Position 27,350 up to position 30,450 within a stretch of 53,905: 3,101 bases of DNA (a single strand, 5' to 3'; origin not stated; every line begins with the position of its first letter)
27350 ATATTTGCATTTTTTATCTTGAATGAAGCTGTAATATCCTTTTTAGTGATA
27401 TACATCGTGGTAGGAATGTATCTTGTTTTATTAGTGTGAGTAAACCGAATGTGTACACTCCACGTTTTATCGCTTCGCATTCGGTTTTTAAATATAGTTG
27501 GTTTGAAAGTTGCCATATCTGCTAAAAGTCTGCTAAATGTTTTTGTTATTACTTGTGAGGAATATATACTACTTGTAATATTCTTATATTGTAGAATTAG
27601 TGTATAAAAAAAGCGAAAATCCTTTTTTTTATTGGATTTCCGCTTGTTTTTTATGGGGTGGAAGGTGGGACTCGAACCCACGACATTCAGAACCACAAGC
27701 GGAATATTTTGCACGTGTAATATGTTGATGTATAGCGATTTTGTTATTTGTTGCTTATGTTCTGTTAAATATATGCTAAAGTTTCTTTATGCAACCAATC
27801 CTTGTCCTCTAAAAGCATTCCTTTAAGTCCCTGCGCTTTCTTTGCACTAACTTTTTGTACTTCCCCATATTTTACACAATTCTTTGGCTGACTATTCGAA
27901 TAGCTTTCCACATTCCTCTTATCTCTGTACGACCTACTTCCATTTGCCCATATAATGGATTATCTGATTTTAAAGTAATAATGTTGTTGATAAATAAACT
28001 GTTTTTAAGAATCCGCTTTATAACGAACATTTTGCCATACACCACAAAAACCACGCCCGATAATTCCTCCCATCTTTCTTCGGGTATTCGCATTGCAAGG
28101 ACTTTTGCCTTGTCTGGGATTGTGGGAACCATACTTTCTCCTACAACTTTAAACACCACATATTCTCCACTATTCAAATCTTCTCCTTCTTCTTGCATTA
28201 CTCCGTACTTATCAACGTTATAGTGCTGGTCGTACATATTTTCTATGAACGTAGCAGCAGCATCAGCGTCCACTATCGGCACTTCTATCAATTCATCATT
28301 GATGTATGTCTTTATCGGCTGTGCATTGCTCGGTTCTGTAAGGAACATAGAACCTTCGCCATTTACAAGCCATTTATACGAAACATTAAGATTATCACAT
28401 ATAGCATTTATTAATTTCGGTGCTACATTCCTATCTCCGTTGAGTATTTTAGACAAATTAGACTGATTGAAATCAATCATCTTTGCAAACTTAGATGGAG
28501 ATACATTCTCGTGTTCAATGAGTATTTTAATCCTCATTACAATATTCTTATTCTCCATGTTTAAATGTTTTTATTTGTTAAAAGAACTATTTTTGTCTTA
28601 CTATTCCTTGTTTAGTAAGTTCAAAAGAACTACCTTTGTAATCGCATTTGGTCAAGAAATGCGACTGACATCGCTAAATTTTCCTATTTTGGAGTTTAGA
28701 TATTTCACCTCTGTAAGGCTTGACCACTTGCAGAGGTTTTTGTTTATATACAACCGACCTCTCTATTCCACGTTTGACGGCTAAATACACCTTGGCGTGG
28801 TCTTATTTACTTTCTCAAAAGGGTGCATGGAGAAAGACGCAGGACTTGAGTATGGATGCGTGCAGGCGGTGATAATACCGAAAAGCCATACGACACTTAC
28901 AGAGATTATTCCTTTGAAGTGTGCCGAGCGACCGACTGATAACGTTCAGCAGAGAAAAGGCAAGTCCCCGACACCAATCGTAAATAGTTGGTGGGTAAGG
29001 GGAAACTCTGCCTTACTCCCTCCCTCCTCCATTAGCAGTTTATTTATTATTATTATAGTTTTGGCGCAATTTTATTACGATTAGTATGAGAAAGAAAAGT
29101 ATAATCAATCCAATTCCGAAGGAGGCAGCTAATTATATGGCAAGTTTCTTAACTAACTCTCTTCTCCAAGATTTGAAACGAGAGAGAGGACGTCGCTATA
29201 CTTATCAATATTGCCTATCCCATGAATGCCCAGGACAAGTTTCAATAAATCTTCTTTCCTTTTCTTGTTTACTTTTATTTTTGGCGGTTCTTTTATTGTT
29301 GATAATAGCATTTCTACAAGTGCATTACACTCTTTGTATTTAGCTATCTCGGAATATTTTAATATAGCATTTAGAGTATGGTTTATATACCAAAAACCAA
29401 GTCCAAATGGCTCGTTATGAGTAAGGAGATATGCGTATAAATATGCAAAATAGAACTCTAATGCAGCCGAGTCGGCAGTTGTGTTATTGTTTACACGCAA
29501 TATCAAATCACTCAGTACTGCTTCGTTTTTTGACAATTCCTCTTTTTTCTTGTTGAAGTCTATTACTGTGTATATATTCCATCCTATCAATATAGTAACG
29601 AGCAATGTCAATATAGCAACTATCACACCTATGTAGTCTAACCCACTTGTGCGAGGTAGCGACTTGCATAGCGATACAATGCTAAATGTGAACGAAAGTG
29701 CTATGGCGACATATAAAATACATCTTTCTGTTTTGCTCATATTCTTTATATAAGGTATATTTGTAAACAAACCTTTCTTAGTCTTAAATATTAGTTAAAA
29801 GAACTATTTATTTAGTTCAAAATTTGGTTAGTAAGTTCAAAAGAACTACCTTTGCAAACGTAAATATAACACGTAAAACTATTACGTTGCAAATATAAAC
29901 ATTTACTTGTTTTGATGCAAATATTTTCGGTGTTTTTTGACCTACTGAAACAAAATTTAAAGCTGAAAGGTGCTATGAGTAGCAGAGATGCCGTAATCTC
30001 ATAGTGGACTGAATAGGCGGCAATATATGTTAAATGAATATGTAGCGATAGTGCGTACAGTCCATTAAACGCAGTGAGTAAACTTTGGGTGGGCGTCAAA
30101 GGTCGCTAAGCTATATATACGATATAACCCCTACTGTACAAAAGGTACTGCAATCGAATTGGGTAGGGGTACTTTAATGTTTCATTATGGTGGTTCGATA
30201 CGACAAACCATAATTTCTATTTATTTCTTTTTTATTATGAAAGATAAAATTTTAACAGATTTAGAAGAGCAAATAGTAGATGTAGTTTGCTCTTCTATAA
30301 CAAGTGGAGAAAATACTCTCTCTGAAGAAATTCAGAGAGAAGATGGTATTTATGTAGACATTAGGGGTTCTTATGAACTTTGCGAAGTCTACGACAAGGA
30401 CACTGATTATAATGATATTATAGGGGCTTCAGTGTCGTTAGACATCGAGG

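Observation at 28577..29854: A duplicated promoter/operator module brackets a 1.2-kb cassette between the repressor gene and the early operon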

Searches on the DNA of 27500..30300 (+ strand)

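Call 8: search_rna_families(source=window, start=28500, end=30300, threshold=evalue, max_evalue=10, show_alignments=2)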
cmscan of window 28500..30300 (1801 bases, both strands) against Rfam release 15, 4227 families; matches with E-value up to 10: 2.
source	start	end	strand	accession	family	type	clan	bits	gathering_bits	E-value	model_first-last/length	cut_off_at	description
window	28654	28749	-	RF02747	FtrA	Gene; sRNA;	-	22.6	134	2.3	1-111/111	no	Francisella sRNA A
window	30179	30251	+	RF04348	Plastid-psbM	Cis-reg;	-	20.6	52.7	8.9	1-79/79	no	Plastid-psbM 3UTR RNA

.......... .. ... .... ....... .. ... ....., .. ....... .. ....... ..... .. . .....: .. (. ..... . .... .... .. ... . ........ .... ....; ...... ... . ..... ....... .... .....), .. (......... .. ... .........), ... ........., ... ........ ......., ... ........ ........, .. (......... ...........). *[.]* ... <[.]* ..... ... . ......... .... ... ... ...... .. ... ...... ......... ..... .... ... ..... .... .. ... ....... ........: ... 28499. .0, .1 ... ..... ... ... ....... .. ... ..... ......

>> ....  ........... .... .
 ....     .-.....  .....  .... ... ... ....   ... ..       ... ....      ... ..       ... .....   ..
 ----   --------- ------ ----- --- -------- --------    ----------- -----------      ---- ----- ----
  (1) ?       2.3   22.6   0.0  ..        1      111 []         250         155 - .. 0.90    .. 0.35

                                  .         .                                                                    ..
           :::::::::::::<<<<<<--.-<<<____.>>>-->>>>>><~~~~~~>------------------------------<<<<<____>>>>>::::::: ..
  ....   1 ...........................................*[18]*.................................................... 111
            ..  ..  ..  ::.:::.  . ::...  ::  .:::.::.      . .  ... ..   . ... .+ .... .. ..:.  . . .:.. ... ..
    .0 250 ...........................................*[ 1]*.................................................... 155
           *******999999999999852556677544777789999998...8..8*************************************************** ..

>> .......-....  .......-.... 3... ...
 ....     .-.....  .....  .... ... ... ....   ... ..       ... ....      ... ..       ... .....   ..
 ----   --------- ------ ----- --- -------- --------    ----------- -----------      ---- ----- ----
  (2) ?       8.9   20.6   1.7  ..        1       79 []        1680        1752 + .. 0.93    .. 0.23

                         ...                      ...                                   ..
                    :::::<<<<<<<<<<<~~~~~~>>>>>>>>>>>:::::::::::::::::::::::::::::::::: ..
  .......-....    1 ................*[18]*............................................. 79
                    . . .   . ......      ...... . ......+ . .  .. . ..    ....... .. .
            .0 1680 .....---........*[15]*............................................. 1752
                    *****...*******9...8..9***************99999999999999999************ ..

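Call 9: search_dna_similar(query=window:27700-30300:+, collection=phages, mode=distant)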
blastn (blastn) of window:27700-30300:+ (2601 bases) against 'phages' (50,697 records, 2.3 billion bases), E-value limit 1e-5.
No match.

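Call 80: search_rna_families(source=window, start=27500, end=27860, threshold=evalue, max_evalue=10, show_alignments=1)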
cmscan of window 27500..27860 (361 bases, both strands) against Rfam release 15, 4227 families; matches with E-value up to 10: 12.
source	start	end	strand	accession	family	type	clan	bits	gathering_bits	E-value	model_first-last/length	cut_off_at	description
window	27643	27801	-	RF03532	SQ2397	Cis-reg;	-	21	100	0.14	1-243/243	no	Cis-regulator of HTH transcription factor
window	27571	27633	+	RF02064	STnc370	Gene; sRNA;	-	19.2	54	5.9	1-71/71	no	Enterobacterial sRNA STnc370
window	27539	27690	-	RF02157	NPPA-AS1_2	Gene; lncRNA;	-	17.9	60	1.4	1-150/150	no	NPPA antisense RNA 1 conserved region 2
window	27682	27762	-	RF02406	snoR120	Gene; snRNA; snoRNA; CD-box;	-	16.5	55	6.4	1-74/74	no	Small nucleolar RNA snoR120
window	27638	27686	-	RF00522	PreQ1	Cis-reg; riboswitch;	-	16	39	0.89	1-45/45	no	PreQ1 (pre queuosine) riboswitch aptamer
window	27607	27648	-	RF04282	mir-507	Gene; miRNA;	CL00136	16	79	1.4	20-64/82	no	mir-507 microRNA precursor family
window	27568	27709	-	RF01443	S_pombe_snR91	Gene; snRNA; snoRNA; HACA-box;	-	15.8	50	2.6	1-144/144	no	small nucleolar RNA snR91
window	27659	27707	+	RF04351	Plastid-psbl-rps4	Cis-reg;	-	15.5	68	1.5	1-53/53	no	Plastid-psbl-rps4 3UTR RNA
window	27656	27714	+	RF04354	Plastid-ycf2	Cis-reg;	-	13.2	65.7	7.7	1-75/75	no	Plastid-ycf2 5UTR RNA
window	27665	27682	-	RF00023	tmRNA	Gene;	CL00001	11.3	47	0.013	346-363/374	no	transfer-messenger RNA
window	27515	27593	+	RF02189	ST7-OT4_3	Gene; lncRNA;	-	10.8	50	2.6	221-302/302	no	ST7 overlapping transcript 4 conserved region 3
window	27508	27532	+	RF02171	RFPL3-AS1_1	Gene; lncRNA;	-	10.1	70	5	64-88/88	no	RFPL3 antisense RNA 1 conserved region 1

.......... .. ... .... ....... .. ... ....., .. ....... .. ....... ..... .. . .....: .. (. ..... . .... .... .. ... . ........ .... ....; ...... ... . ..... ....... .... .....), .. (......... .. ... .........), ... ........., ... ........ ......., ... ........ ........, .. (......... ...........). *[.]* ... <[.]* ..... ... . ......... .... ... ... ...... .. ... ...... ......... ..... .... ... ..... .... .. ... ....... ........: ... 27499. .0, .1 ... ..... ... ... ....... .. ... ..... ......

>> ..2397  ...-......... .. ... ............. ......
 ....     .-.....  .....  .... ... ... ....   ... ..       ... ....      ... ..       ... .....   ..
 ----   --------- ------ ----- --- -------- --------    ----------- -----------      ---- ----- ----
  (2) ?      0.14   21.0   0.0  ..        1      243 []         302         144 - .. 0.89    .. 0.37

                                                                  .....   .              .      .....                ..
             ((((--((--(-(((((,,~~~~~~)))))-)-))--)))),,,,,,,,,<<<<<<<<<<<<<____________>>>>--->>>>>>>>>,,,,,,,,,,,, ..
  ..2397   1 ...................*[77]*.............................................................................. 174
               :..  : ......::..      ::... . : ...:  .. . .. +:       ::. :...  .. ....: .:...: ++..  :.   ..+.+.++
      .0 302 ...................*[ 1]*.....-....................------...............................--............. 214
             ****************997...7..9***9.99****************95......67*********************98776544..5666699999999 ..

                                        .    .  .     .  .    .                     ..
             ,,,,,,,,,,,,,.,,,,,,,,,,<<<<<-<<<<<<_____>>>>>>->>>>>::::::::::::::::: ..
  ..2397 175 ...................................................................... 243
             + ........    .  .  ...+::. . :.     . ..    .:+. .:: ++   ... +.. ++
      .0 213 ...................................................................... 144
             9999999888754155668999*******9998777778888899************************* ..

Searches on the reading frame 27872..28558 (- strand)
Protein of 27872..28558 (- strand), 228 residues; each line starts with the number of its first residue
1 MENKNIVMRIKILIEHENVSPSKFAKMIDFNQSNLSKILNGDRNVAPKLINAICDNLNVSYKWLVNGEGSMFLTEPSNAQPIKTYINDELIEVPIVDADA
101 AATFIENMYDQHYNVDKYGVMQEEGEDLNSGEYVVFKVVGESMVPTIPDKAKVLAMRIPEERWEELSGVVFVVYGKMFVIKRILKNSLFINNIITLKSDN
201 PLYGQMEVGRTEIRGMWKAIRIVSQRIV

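Call 11: search_protein_families(library=pfam, proteins=[window:27872-28558:-], max_evalue=0.01)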
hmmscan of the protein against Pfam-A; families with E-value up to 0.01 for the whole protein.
window:27872-28558:- (228 aa): 5 families
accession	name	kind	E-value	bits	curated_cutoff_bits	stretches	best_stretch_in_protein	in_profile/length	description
PF00717.28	Peptidase_S24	-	9.9e-08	32.1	23.3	1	111-213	20-111/116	Peptidase S24-like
PF12844.13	HTH_19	-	1.5e-07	31.6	30.2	1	9-69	3-63/64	Helix-turn-helix domain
PF01381.28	HTH_3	-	2e-06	28.2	23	1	10-64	1-55/55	Helix-turn-helix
PF13443.12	HTH_26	-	4.4e-06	27.3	22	1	9-60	1-53/63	Cro/C1-type HTH DNA-binding domain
PF13560.12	HTH_31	-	0.0074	17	27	0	15-59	11-56/64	Helix-turn-helix domain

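Call 14: find_related_loci(query=window:27872-28558:-, collection=viral_contigs, flank=6000)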
Query window:27872-28558:- (228 aa) in viral_contigs; peptide patterns used: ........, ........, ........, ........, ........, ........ (x = any residue, [..] = any of these).
9 stretches matched a pattern; 5 encode a relative of the query (tblastn E <= 1e-3); 5 distinct loci.
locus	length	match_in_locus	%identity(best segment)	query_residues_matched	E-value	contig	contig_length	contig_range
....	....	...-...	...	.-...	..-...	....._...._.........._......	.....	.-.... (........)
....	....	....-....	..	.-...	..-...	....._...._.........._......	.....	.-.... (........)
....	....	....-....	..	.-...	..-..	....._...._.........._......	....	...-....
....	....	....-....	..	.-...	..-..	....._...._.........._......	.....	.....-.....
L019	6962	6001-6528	49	1-180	1e-44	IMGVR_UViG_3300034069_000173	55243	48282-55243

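Call 35: search_protein_families(library=phrogs, proteins=[window:27872-28558:-], max_evalue=0.001)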
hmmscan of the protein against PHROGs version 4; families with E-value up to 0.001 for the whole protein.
window:27872-28558:- (228 aa): 10 families
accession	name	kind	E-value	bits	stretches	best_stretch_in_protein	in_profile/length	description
phrog_4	-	transcription regulation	3.6e-25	89.8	1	4-225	135-338/400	transcriptional repressor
phrog_8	-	transcription regulation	7.2e-13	49.7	1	5-109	161-257/346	transcriptional regulator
phrog_2967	-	transcription regulation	8.9e-12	46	1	2-89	7-93/225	transcriptional regulator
phrog_2328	-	transcription regulation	3.2e-09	37.6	1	4-75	14-80/128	transcriptional repressor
phrog_9710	-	unknown function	3.2e-07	31.3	1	21-75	30-86/95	-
phrog_3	-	transcription regulation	1.3e-06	29.5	1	2-83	85-168/430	transcriptional repressor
phrog_2439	-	transcription regulation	3.8e-05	23.7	1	9-68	11-70/367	transcriptional regulator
phrog_1468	-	transcription regulation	5.7e-05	23.6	1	8-63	10-64/67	transcriptional repressor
phrog_6378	-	unknown function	0.00013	23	1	3-75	6-78/131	-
phrog_3642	-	DNA, RNA and nucleotide metabolism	0.0002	22.3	1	18-57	21-60/79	HTH DNA binding protein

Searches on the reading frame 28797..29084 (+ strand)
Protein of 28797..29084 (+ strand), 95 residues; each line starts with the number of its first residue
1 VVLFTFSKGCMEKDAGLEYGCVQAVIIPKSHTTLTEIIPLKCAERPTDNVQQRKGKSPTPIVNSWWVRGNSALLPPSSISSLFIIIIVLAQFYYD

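Call 11: search_protein_families(library=pfam, proteins=[window:28797-29084:+], max_evalue=0.01)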
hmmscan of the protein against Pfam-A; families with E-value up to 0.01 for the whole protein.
window:28797-29084:+ (95 aa): 0 families
